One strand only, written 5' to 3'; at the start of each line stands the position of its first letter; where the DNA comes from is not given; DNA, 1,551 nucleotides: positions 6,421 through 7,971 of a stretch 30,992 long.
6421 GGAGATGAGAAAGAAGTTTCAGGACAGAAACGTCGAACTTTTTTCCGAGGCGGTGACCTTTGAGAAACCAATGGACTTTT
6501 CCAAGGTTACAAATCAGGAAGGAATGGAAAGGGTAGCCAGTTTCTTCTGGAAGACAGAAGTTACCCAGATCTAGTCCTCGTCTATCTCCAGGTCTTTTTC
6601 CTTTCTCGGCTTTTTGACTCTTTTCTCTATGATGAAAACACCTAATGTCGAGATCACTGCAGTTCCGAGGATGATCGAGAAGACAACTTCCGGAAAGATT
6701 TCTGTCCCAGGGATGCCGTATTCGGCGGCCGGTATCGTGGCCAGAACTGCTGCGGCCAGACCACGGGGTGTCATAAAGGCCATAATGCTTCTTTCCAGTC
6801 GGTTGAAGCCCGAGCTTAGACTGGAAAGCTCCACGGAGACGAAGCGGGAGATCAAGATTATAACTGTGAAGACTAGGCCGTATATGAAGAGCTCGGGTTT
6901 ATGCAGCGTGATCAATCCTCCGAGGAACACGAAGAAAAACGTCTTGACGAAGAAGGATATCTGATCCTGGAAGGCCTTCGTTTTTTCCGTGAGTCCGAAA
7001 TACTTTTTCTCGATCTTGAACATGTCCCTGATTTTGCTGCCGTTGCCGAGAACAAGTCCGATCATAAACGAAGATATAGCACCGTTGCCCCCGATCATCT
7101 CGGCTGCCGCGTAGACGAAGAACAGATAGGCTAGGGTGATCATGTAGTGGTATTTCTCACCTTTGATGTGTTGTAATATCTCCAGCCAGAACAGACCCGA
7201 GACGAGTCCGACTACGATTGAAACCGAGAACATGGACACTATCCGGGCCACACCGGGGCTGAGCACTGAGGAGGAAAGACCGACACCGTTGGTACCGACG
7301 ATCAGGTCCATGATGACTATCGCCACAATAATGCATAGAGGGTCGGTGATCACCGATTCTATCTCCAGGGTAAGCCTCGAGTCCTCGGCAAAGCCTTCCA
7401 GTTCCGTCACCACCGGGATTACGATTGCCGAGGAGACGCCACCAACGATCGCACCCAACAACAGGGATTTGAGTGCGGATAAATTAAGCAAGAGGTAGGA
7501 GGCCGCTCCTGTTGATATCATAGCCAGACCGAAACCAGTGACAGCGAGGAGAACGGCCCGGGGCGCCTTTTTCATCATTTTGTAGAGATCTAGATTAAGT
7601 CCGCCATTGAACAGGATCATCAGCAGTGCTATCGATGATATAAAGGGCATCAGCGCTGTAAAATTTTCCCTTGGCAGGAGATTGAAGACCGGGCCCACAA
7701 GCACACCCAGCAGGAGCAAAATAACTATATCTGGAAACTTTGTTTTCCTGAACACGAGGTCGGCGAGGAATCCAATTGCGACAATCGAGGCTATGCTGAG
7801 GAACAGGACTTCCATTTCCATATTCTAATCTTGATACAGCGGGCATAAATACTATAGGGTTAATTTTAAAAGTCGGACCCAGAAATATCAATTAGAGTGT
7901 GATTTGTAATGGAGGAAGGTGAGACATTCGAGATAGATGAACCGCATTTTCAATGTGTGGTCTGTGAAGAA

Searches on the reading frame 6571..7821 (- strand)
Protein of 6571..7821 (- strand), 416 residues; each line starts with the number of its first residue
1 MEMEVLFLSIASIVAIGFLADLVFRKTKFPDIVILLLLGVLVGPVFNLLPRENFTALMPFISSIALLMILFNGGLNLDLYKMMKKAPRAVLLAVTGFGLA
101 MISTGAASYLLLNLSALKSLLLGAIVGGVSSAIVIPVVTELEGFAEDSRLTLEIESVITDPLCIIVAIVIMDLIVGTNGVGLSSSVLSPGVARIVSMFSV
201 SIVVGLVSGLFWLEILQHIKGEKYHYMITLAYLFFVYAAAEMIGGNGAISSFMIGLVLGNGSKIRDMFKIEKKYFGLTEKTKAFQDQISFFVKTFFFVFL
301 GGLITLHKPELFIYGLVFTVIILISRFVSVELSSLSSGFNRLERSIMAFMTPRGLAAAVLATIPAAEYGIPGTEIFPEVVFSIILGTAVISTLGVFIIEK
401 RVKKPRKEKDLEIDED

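Call 3: search_protein_families(library=pfam, proteins=[window:6571-7821:-], max_evalue=0.01)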
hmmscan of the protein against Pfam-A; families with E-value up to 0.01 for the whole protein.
window:6571-7821:- (416 aa): 1 family
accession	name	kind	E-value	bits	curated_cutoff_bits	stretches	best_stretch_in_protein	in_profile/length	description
PF00999.27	Na_H_Exchanger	-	1.4e-44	152.9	26.2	1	18-394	5-368/375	Sodium/hydrogen exchanger, transmembrane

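Call 4: search_protein_families(library=ncbifam, proteins=[window:6571-7821:-], max_evalue=0.01)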
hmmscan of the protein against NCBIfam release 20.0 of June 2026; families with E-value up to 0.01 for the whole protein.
window:6571-7821:- (416 aa): 4 families
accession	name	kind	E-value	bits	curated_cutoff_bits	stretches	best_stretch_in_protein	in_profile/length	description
NF003716.0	PRK05326.1-3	equivalog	2.4e-39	135.2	355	1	2-398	3-385/499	potassium/proton antiporter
NF003715.0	PRK05326.1-2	equivalog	1.1e-33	116.5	309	1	3-399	4-386/595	potassium/proton antiporter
NF003714.0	PRK05326.1-1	equivalog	2e-27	95.8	471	1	4-401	7-391/577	potassium/proton antiporter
TIGR00932.1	2a37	subfamily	5.4e-10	39.2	238.3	1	18-262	5-245/275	monovalent cation:proton antiporter-2 (CPA2) family protein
